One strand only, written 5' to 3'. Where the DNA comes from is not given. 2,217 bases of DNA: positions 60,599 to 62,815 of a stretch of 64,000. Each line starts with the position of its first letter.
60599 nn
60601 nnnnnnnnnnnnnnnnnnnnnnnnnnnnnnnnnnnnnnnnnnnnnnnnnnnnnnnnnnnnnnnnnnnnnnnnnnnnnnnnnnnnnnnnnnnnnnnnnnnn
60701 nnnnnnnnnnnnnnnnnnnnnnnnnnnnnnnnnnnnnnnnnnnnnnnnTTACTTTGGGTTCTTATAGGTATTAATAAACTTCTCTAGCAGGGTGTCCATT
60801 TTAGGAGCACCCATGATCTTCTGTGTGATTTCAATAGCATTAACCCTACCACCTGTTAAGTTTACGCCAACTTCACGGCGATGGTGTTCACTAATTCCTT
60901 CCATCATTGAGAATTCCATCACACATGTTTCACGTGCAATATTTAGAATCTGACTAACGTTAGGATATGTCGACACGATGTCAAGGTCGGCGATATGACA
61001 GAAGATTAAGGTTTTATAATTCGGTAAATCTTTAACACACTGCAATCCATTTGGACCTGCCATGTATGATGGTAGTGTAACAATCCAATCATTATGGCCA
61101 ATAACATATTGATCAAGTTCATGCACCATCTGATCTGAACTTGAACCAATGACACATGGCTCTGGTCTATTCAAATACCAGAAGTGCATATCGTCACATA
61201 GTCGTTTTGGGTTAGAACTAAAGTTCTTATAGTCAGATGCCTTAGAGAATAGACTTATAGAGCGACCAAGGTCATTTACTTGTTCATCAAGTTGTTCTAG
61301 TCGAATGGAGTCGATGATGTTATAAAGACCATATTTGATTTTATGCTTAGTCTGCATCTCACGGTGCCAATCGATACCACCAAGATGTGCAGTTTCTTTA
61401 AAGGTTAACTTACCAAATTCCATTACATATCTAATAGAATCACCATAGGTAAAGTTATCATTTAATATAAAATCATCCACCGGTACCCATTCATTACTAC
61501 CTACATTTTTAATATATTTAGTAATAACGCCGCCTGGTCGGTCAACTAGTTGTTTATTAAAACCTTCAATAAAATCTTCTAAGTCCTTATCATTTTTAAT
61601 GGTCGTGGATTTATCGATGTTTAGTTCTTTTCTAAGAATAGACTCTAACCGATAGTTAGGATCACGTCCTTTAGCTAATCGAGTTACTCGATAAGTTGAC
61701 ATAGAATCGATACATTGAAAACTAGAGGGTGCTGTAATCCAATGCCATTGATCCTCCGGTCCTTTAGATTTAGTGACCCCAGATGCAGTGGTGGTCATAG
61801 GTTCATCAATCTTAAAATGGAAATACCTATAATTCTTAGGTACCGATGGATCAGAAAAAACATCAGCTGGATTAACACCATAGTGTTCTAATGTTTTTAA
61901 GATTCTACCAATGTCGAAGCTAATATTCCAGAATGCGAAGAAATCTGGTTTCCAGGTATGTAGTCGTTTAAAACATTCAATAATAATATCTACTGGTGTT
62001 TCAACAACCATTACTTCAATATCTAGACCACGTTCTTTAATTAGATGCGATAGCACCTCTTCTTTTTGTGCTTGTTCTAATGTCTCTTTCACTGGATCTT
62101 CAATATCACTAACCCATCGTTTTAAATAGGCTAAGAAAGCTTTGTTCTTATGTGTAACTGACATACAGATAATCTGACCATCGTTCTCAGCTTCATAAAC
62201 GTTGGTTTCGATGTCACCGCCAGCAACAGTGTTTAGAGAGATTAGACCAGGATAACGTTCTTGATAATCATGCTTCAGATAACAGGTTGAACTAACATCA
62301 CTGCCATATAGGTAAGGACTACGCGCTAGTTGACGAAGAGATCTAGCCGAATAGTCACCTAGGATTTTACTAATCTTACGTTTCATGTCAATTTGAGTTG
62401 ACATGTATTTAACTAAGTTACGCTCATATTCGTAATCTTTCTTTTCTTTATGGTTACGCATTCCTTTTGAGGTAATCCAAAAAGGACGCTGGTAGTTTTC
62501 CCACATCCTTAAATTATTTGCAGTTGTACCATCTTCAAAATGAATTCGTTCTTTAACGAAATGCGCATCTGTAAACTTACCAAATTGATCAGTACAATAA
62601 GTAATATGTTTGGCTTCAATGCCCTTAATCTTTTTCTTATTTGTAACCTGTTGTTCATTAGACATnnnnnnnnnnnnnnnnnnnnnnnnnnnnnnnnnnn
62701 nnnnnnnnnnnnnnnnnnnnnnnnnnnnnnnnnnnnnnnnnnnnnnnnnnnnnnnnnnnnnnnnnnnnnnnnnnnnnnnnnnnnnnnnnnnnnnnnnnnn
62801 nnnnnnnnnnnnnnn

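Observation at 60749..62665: Split family-B DNA polymerase: exonuclease motifs I-III plus palm motif A in a 638-aa ORF that stops just after motif A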

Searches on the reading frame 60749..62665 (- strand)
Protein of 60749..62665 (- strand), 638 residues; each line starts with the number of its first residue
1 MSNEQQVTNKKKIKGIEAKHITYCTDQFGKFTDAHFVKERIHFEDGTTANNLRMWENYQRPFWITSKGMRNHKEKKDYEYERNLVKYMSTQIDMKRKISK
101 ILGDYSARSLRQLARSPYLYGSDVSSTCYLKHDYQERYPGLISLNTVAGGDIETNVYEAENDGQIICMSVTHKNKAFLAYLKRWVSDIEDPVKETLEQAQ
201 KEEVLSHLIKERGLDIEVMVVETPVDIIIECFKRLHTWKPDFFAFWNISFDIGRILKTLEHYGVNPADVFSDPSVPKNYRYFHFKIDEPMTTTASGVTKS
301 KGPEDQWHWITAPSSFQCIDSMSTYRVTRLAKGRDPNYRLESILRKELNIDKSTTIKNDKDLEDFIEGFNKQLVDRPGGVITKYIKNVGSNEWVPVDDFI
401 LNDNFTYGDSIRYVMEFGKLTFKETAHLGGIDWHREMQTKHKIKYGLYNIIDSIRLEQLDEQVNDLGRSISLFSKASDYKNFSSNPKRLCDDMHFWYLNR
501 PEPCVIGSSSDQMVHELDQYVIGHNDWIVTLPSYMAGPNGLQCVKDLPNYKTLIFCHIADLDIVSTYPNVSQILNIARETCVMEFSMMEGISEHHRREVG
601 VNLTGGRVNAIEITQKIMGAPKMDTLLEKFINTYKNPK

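Call 3: search_protein_families(library=pfam, proteins=[window:60749-62665:-], max_evalue=10)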
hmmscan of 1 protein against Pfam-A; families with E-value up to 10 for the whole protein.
window:60749-62665:- (638 aa): 0 families

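Call 4: search_protein_families(library=phrogs, proteins=[window:60749-62665:-], max_evalue=0.01)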
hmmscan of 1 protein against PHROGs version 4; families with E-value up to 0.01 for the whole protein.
window:60749-62665:- (638 aa): 1 family
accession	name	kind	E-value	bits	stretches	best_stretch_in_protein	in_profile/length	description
phrog_3011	-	DNA, RNA and nucleotide metabolism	1.2e-241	804.5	1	6-636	2-570/576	DNA polymerase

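Call 7: search_solved_structures(query=window:60749-62665:-, max_evalue=10, show_alignments=2)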
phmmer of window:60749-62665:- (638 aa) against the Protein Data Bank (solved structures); distinct sequences matched with E-value up to 10: 14.
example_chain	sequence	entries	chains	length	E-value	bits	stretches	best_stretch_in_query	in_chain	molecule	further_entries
1h67_A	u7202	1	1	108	0.17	13.4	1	244-280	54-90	CALPONIN ALPHA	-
4fjo_A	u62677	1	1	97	0.36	12.4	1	180-252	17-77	DNA repair protein REV1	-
2lsk_A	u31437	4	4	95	0.4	12.2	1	180-252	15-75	DNA repair protein REV1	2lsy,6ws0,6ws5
2n1g_A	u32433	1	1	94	0.4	12.2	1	180-252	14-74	DNA repair protein REV1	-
4ext_A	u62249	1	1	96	0.41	12.2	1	180-252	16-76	DNA repair protein REV1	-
2lsg_A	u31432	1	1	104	0.44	12.1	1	180-252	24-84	DNA repair protein REV1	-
4u5r_A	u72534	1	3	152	0.45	12.1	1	194-227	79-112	RhCC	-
2lsi_A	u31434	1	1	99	0.45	12.1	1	180-252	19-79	DNA repair protein REV1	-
4ba9_A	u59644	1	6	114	0.56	11.7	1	179-252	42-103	DNA POLYMERASE KAPPA, DNA REPAIR PROTEIN REV1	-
2lsj_A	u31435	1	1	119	0.56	11.7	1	180-252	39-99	DNA repair protein REV1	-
6c59_A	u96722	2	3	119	0.63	11.6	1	180-252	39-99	Chimeric Pol kappa RIR Rev1 C-terminal domain | Chimeric protein of the Pol Kappa RIR helix and the Rev1 C-terminal domain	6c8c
3vu7_H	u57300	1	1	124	0.76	11.3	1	180-252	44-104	DNA repair protein REV1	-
4gk0_E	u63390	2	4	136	0.92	11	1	180-252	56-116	DNA repair protein REV1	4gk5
4u5p_A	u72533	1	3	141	1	10.9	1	194-227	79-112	RhCC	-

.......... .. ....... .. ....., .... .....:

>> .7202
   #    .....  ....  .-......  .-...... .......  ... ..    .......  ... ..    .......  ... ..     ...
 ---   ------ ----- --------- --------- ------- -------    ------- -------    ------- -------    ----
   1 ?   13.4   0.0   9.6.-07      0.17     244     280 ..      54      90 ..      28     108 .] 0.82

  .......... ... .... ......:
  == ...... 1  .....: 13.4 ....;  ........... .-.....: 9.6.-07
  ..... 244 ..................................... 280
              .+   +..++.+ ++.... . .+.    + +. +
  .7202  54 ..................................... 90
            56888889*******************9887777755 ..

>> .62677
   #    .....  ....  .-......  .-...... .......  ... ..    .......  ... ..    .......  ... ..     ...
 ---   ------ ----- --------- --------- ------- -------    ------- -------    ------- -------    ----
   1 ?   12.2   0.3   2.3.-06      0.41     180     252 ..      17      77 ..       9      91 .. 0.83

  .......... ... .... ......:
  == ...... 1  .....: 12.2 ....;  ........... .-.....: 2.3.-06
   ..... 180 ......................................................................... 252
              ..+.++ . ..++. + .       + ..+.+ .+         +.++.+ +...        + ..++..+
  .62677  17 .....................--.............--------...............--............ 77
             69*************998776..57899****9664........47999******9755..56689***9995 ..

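Call 19: find_homologous_proteins(query=window:60749-62665:-, max_evalue=0.001)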
Query window:60749-62665:- (638 aa): 274 proteins with E <= 0.001 among 8000 candidates; the best 120 are listed.
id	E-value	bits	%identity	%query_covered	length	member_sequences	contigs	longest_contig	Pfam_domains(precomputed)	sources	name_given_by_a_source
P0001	0.0e+0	1497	100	100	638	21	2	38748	-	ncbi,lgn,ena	ncbi:TPA: hypothetical protein ACGJ7A_005744 [Pseudomonas aeruginosa]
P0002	7.1e-282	955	66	98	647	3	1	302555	-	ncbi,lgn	-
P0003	1.3e-276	937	66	97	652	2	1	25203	-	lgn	-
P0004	3.6e-276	936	66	97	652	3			-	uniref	uniref:Nucleic acid binding protein n=1 Tax=Pseudomonas phage RVTF4 TaxID=3236931 RepID=A0AB39CCL2_9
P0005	3.3e-274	929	65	97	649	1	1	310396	-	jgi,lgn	jgi:hypothetical protein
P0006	8.7e-274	928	65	97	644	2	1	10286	-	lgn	-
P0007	9.1e-274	928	65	98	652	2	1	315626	-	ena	-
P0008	3.5e-273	926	63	58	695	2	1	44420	-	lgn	-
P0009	2.7e-270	916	65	97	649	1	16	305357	-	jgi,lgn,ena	-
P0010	5.1e-270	916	65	98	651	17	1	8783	-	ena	-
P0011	9.1e-270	915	64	99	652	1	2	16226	-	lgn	-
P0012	3.0e-269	913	64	97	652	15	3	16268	-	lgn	-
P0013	2.9e-266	903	64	98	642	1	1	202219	-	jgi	jgi:hypothetical protein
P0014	5.1e-266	902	64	97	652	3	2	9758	-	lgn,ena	-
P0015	1.1e-264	898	60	58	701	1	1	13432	-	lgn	-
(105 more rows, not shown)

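Call 22: search_solved_structures(query=A1, max_evalue=10, show_alignments=3)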
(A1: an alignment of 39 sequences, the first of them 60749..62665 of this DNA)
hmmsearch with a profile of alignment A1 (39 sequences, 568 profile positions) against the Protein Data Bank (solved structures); distinct sequences matched with E-value up to 10: 32.
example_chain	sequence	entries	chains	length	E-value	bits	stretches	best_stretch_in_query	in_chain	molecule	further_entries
3kd1_E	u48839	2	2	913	0.0024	19.6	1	314-432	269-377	DNA polymerase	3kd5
4j2a_A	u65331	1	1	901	0.008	17.9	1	314-394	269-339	DNA polymerase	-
3spy_A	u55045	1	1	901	0.008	17.9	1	314-394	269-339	DNA polymerase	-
3spz_A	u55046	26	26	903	0.0081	17.9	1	314-394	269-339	DNA polymerase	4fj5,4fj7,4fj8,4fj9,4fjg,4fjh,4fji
4j2b_A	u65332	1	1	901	0.011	17.5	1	314-394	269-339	DNA polymerase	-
1clq_A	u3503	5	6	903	0.014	17.1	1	315-432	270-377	PROTEIN (DNA POLYMERASE) | DNA POLYMERASE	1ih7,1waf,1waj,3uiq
3cfo_A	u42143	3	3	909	0.015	17.1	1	315-432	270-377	DNA polymerase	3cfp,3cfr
4j2d_A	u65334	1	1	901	0.015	17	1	314-394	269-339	DNA polymerase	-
4j2e_A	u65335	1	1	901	0.018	16.8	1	314-394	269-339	DNA polymerase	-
3sun_A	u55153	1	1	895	0.029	16.1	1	314-394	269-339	DNA polymerase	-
3suq_A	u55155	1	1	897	0.029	16.1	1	314-394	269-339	DNA polymerase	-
3suo_A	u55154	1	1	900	0.029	16.1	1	314-394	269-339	DNA polymerase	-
3qnn_A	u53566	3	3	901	0.029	16.1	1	314-394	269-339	DNA polymerase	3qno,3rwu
3sq1_A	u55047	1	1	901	0.029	16.1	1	314-394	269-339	DNA polymerase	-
4dtj_A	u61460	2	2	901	0.029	16.1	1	314-394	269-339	DNA polymerase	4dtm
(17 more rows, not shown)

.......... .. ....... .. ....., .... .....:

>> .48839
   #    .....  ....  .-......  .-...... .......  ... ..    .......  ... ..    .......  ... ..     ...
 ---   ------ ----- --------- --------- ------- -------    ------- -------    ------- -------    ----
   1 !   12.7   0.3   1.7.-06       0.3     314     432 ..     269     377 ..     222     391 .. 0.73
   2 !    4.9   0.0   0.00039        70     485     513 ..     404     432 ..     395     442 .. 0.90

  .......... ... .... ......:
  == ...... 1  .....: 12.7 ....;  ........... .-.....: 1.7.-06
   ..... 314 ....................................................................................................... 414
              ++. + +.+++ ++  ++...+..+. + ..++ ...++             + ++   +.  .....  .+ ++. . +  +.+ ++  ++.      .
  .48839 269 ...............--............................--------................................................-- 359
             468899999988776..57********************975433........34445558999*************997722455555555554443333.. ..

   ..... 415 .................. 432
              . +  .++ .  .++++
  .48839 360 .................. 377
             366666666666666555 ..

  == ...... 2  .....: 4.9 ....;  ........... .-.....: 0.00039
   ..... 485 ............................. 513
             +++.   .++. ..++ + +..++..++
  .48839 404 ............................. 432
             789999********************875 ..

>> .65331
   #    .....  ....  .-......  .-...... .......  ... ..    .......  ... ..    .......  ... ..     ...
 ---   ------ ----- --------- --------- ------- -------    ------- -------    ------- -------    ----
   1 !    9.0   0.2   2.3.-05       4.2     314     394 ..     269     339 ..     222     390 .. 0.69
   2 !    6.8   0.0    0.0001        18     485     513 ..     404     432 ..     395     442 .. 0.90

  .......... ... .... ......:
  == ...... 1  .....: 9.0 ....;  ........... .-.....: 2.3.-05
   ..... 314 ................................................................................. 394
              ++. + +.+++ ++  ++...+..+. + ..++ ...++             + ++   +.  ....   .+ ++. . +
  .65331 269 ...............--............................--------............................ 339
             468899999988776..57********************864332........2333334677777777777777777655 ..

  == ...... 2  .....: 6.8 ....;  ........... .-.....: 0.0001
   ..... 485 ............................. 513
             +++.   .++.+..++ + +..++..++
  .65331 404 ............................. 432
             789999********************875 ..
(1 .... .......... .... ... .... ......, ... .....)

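Call 37: predict_structure(alignment_id=A1)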
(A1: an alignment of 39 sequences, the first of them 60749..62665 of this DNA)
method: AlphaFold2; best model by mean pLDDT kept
length: 638 residues; sequences in the alignment: 39
mean_pLDDT: 82.1   pTM: 0.78
mean pLDDT of the five models: 82.1, 80.4, 79.1, 78.5, 78.4
residues with pLDDT >= 90: 378; 70-90: 111; 50-70: 54; < 50: 95
segments of 3 or more residues with pLDDT < 50: 1-7, 516-538, 550-581, 599-617, 619-621, 636-638
pLDDT, mean of each block of 10 residues (from residue 1): 43 92 96 97 93 97 92 78 96 95 87 87 93 93 94 96 97 98 98 97 88 94 98 98 96 97 98 97 94 70 92 97 88 82 93 96 95 87 94 95 95 92 91 96 97 96 92 87 78 84 83 47 35 45 53 31 40 43 50 51 38 47 55 54
secondary structure, 60 per line:
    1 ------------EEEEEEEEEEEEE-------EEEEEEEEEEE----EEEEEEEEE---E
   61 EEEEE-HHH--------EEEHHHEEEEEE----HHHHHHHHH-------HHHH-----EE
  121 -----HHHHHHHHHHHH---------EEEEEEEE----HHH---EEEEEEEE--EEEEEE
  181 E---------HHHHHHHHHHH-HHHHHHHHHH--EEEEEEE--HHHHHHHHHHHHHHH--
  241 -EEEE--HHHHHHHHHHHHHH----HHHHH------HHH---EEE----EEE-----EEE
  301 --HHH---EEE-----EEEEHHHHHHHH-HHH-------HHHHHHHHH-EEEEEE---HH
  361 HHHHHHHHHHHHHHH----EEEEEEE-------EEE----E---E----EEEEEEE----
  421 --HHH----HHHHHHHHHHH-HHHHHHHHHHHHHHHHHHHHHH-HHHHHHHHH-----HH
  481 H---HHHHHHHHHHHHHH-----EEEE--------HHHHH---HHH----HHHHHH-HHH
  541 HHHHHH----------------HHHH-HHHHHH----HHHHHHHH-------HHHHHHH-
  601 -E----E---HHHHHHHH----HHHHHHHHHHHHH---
elements in order: E13-25 E33-43 E48-56 E60-65 E78-80 E84-89 H94-102 H110-113 H126-137 E147-154 E165-172 E175-181 H191-201 H203-212 E215-221 H224-238 E242-245 H248-261 H266-270 E283-285 E290-292 E298-300 E309-311 E317-320 H321-328 H340-348 E350-355 H359-375 E380-386 E394-396 E410-416 H430-440 H442-463 H465-473 H485-498 E504-507 H516-520 H531-536 H538-546 H563-566 H568-573 H578-585 H593-599 H611-618 H623-635

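Call 39: search_protein_representatives(alignment_id=A1)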
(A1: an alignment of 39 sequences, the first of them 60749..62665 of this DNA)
Query: 39 sequences, 568 profile positions. Proteins with E-value up to 0.001 (for the whole library): 1248; up to 1e-10: 878; up to 1e-30: 558. The best 150 are listed.
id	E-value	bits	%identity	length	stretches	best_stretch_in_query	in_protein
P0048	0.0e+00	1038.5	-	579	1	1-564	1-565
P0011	1.1e-283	958.5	-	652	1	1-564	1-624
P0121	1.4e-209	713.8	-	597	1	9-565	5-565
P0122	7.7e-206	701.4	-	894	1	10-564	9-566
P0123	7.7e-204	694.8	-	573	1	4-559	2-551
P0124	1.6e-200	683.9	-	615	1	2-566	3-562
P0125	1.2e-196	671.0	-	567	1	5-566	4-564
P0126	5.9e-194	662.2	-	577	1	7-564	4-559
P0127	7.0e-194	661.9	-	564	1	4-564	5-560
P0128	3.5e-191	653.0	-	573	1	5-565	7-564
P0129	1.2e-188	644.7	-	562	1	6-565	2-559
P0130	1.8e-186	637.5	-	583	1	8-564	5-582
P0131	4.2e-184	629.7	-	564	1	4-559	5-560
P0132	6.4e-182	622.5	-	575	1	5-565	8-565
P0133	8.7e-182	622.0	-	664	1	2-562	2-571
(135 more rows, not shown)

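Call 41: fold_search(model_id=the predicted structure, library=pdb)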
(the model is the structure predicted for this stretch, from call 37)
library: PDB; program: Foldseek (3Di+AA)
matches with E <= 10: 1231; with E <= 0.001: 206
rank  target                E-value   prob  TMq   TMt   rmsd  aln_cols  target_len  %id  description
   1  3tag_A                2.2e-12  1.00  0.45  0.33  18.6       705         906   13  5-fluorocytosine paired with dAMP in RB69 gp43 (released 2011-11-09)
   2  2dy4_A                2.3e-12  1.00  0.45  0.33  18.2       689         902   14  Crystal structure of RB69 GP43 in complex with DNA containing Thymine Glycol (released 2007-01-09)
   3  3tae_D                5.2e-12  1.00  0.45  0.33   5.9       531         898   14  5-hydroxycytosine paired with dAMP in RB69 gp43 (released 2011-11-09)
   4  3tab_A                5.2e-12  1.00  0.44  0.33  18.5       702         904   13  5-hydroxycytosine paired with dGMP in RB69 gp43 (released 2011-11-09)
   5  3kd1_E                1.0e-11  1.00  0.45  0.33   6.0       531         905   15  Closed binary complex of an RB69 gp43 fingers domain mutant complexed with an acyclic GMP terminated primer template p (released 2011-04-13)
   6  3rma_A                1.1e-11  1.00  0.43  0.32   7.2       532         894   13  Crystal Structure of a replicative DNA polymerase bound to DNA containing Thymine Glycol (released 2011-08-10)
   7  1waf_A                1.1e-11  1.00  0.45  0.33   6.7       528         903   14  DNA POLYMERASE FROM BACTERIOPHAGE RB69 (released 1998-01-14)
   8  2dy4_C                1.6e-11  1.00  0.45  0.33  17.7       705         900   13  Crystal structure of RB69 GP43 in complex with DNA containing Thymine Glycol (released 2007-01-09)
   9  2oyq_A                2.3e-11  1.00  0.45  0.35  13.6       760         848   13  Crystal structure of RB69 gp43 in complex with DNA with 5-NIMP opposite an abasic site analog (released 2007-10-23)
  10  3cfo                  2.5e-11  1.00  0.47  0.34  18.0       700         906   13  Triple Mutant APO structure (released 2009-03-10)
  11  2oyq_C                3.3e-11  1.00  0.46  0.34   5.7       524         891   14  Crystal structure of RB69 gp43 in complex with DNA with 5-NIMP opposite an abasic site analog (released 2007-10-23)
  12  4khn_A                3.3e-11  1.00  0.44  0.33   5.7       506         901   15  Crystal structure of the ternary complex of the D714A mutant of RB69 DNA polymerase (released 2013-10-09)
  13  3uiq_A                3.9e-11  1.00  0.44  0.32   5.9       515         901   16  RB69 DNA Polymerase Ternary Complex containing dUpNpp (released 2012-04-18)
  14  3cq8_A                4.9e-11  1.00  0.44  0.32   6.9       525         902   14  Ternary complex of the L415F mutant RB69 exo(-)polymerase (released 2008-09-02)
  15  2p5g_C                5.2e-11  1.00  0.44  0.33  17.7       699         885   13  Crystal structure of RB69 gp43 in complex with DNA with dAMP opposite an abasic site analog in a 21mer template (released 2007-10-23)
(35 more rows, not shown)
